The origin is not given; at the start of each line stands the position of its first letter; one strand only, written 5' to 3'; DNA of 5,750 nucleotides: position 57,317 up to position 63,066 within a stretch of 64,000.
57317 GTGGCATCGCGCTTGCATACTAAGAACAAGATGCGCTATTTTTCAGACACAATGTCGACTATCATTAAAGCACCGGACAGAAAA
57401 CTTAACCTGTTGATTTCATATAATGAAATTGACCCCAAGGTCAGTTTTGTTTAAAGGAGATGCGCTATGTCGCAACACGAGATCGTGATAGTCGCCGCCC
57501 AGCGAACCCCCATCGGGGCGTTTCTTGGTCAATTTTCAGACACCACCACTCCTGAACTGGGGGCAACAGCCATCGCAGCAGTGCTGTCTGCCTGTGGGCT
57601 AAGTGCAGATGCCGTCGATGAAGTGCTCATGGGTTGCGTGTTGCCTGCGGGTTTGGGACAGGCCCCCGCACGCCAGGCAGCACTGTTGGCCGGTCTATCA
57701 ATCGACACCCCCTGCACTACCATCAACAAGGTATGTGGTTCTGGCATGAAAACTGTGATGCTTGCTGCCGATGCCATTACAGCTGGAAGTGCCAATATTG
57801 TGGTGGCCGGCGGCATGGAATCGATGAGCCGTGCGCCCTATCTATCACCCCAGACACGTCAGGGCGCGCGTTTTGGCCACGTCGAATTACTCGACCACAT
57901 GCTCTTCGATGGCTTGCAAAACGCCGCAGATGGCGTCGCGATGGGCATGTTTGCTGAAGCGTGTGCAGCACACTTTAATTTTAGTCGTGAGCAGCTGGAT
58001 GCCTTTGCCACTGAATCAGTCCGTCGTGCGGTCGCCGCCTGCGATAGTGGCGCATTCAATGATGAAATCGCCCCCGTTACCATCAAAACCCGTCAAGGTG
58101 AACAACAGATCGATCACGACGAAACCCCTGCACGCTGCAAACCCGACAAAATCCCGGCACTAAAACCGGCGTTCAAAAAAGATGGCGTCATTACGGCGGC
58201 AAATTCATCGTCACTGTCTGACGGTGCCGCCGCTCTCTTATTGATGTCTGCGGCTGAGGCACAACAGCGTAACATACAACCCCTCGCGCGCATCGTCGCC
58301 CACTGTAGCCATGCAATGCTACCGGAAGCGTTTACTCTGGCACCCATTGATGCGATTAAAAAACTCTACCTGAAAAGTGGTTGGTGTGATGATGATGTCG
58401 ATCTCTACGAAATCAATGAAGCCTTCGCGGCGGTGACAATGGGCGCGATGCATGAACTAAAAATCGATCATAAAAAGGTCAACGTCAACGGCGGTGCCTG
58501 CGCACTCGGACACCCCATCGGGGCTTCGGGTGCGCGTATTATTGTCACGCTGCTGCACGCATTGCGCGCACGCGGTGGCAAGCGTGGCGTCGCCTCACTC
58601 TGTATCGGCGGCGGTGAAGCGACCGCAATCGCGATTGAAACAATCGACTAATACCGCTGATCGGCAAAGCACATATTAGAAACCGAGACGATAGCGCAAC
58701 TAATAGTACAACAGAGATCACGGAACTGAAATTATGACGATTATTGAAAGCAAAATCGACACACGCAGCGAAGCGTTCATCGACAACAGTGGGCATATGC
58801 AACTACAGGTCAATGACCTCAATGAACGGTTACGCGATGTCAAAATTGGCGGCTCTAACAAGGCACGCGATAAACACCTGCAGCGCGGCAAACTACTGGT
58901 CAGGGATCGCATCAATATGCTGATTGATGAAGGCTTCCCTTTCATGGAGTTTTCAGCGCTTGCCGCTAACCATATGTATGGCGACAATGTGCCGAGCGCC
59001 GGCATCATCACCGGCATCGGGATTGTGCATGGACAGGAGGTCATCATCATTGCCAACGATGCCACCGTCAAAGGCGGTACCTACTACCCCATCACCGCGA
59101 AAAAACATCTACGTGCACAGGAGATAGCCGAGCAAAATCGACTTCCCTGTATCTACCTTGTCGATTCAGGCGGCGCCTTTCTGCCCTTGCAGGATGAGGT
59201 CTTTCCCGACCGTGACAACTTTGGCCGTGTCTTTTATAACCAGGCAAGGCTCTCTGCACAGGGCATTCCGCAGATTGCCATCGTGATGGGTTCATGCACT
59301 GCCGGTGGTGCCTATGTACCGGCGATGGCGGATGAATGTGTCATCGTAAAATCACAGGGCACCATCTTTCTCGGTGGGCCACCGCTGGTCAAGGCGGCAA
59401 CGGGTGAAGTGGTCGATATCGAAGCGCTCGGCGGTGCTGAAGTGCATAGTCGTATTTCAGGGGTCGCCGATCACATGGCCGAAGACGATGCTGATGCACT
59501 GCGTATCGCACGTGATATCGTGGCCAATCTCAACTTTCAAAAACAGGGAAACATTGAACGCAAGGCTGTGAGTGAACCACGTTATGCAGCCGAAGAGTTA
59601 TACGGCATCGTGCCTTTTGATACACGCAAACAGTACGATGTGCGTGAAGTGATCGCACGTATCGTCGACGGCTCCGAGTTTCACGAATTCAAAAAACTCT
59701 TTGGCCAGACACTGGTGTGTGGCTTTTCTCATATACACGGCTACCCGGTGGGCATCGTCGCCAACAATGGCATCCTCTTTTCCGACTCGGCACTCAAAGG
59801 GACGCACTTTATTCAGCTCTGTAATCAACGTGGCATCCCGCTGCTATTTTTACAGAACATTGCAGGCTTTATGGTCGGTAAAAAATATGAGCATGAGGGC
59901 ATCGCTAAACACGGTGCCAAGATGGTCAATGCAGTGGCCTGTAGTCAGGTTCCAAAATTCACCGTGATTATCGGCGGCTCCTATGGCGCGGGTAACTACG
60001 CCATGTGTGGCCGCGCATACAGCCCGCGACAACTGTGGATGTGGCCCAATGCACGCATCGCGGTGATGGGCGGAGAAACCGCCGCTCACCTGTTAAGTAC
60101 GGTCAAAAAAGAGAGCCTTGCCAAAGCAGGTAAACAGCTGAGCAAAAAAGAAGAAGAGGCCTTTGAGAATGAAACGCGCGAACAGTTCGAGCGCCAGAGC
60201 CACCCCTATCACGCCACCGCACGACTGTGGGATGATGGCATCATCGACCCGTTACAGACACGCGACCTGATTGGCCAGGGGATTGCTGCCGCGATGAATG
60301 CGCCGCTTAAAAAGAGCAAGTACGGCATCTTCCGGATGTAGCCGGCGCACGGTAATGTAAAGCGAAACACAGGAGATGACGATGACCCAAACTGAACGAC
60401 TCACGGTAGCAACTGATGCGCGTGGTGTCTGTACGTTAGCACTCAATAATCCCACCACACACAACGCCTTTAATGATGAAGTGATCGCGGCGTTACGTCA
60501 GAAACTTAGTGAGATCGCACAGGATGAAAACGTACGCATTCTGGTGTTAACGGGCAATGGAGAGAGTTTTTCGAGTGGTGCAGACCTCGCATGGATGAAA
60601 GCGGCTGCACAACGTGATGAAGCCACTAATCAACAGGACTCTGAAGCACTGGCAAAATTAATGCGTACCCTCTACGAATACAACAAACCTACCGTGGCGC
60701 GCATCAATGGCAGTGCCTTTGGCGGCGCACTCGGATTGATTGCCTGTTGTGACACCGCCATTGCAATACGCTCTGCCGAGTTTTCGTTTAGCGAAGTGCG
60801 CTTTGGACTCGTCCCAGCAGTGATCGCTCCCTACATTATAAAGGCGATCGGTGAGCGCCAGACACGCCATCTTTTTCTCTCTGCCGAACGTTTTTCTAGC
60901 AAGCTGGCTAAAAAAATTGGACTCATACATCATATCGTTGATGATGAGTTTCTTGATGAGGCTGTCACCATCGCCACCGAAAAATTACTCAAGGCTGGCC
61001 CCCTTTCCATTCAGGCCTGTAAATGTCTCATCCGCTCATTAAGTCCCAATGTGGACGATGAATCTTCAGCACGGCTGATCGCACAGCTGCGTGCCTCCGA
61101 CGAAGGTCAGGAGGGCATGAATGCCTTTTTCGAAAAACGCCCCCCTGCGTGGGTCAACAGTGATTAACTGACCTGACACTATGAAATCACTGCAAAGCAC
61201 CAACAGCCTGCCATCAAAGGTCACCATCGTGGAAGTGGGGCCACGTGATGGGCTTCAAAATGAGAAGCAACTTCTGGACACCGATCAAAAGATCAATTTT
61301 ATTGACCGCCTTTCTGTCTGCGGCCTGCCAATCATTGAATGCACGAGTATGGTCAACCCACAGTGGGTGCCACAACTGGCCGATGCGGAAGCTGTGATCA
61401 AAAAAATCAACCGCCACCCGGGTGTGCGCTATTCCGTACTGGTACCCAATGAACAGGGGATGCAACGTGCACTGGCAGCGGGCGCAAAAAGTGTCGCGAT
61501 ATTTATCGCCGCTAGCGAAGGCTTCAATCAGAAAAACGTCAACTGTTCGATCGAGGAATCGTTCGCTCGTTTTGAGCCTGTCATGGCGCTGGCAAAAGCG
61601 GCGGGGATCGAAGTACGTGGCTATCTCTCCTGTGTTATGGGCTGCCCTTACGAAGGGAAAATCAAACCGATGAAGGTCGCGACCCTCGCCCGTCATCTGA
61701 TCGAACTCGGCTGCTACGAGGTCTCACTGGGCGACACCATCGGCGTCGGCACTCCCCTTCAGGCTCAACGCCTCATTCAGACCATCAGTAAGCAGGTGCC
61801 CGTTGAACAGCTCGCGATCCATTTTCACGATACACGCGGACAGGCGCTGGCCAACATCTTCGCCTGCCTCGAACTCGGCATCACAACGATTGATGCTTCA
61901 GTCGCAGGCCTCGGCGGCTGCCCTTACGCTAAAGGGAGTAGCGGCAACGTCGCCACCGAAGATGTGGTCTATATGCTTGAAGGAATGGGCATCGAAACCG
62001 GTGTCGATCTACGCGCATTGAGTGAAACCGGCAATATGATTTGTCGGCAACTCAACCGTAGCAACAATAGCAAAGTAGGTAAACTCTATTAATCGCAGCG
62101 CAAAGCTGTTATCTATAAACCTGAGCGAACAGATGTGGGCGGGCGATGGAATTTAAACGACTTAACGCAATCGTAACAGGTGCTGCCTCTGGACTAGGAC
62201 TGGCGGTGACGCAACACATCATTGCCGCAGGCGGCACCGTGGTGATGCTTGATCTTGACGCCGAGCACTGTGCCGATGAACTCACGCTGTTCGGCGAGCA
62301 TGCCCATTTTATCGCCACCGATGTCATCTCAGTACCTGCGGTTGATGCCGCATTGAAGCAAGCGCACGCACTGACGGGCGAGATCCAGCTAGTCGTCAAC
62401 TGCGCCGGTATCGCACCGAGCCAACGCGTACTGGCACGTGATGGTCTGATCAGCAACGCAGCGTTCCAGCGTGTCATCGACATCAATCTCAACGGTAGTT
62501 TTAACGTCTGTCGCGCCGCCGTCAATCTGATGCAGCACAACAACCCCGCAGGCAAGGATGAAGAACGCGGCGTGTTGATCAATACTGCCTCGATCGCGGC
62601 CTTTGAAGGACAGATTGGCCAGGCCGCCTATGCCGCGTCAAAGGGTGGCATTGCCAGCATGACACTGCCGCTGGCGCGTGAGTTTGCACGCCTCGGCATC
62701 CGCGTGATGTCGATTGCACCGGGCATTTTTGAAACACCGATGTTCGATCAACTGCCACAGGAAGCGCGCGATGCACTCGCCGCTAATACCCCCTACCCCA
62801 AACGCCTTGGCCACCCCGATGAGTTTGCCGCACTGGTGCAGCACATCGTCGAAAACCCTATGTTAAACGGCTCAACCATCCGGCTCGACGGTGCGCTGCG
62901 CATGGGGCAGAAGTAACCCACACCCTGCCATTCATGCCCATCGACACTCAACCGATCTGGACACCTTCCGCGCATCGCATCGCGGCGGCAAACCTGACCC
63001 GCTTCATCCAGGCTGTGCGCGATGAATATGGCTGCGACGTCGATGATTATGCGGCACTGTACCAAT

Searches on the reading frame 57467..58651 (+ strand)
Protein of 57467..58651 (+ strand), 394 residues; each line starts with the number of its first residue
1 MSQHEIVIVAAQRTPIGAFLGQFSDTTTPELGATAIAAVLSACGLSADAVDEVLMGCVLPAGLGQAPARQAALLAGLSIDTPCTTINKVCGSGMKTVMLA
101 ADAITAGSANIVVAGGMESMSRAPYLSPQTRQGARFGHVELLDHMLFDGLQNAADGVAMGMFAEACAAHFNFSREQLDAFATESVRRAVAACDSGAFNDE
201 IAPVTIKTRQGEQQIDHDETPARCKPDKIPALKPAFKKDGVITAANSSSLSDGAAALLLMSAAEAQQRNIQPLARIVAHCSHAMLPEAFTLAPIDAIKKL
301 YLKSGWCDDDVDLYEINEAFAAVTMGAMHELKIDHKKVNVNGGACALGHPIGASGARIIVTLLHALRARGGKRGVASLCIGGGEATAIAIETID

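Call 24: search_protein_families(library=pfam, proteins=[window:57467-58651:+], max_evalue=0.001)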
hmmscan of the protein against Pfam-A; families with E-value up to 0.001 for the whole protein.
window:57467-58651:+ (394 aa): 2 families
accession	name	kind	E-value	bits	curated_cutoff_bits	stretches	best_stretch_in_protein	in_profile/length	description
PF00108.29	Thiolase_N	-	3.5e-89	299.1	26.4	1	6-262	1-259/260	Thiolase, N-terminal domain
PF02803.24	Thiolase_C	-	5.3e-43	146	27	1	271-391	2-122/123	Thiolase, C-terminal domain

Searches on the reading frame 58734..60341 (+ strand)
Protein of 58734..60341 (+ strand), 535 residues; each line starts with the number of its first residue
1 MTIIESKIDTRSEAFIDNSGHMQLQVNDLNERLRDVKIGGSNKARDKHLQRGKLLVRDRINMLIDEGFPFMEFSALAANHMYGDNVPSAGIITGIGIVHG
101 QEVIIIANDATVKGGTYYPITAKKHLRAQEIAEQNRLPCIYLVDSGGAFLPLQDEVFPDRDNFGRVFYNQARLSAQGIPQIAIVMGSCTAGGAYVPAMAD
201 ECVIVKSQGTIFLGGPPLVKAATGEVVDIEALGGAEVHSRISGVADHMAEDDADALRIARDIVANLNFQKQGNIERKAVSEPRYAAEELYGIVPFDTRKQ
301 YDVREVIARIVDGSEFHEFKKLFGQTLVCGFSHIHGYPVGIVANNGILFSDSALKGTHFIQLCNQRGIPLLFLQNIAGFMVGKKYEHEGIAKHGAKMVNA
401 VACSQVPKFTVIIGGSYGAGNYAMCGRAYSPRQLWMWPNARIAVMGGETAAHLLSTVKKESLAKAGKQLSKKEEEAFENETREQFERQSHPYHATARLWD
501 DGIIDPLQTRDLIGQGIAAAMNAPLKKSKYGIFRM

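Call 24: search_protein_families(library=pfam, proteins=[window:58734-60341:+], max_evalue=0.001)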
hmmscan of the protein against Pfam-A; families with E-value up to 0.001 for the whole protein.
window:58734-60341:+ (535 aa): 3 families
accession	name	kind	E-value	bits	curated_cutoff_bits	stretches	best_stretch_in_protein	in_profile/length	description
PF01039.27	Carboxyl_trans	-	3.5e-159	531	22.3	1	48-526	2-484/493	Carboxyl transferase domain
PF03255.19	ACCA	-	1.3e-13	51.2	23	1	70-205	76-213/310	Acetyl co-enzyme A carboxylase carboxyltransferase-like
PF06833.16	MdcE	-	1.1e-05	25.7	32.7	0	364-454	24-114/196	Malonate decarboxylase gamma subunit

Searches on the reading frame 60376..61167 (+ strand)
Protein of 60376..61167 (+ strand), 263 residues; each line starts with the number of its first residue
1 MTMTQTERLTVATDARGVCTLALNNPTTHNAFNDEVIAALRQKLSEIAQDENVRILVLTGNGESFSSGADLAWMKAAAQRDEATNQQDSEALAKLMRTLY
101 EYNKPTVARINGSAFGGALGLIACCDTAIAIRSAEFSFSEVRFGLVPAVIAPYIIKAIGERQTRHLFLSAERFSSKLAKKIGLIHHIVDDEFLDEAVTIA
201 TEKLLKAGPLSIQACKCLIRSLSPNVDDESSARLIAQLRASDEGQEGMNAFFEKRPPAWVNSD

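Call 24: search_protein_families(library=pfam, proteins=[window:60376-61167:+], max_evalue=0.001)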
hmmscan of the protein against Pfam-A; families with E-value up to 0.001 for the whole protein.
window:60376-61167:+ (263 aa): 2 families
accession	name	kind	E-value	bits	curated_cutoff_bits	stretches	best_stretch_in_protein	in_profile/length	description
PF00378.25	ECH_1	-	2e-49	168.7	27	1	16-260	4-249/251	Enoyl-CoA hydratase/isomerase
PF16113.10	ECH_2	-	1.6e-28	100.7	27.2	1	20-197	3-181/335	Enoyl-CoA hydratase/isomerase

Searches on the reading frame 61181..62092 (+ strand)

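Call 24: search_protein_families(library=pfam, proteins=[window:61181-62092:+], max_evalue=0.001)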
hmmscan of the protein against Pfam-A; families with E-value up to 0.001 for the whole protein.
window:61181-62092:+ (303 aa): 1 family
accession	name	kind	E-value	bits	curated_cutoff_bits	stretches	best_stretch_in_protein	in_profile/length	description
PF00682.25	HMGL-like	-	1.3e-57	195.6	29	1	13-287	1-260/260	HMGL-like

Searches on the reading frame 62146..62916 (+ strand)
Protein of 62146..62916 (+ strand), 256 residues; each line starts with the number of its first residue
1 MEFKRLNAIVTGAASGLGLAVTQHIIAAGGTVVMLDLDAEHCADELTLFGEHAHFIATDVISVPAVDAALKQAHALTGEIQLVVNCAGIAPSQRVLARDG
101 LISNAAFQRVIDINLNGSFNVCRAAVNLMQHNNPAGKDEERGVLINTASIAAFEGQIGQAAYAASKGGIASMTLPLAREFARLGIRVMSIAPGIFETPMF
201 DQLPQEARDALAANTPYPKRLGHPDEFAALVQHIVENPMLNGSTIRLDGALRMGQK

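Call 24: search_protein_families(library=pfam, proteins=[window:62146-62916:+], max_evalue=0.001)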
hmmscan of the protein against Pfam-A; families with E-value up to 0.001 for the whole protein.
window:62146-62916:+ (256 aa): 3 families
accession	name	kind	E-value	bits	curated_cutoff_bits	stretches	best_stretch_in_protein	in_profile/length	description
PF00106.31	adh_short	-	3.8e-45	154.2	26.6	1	8-205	3-192/195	short chain dehydrogenase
PF13561.12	adh_short_C2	-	8e-38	130.8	27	1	12-249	1-233/236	Enoyl-(Acyl carrier protein) reductase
PF08659.16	KR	-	7.4e-10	39.5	22.6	1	9-195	4-178/180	KR domain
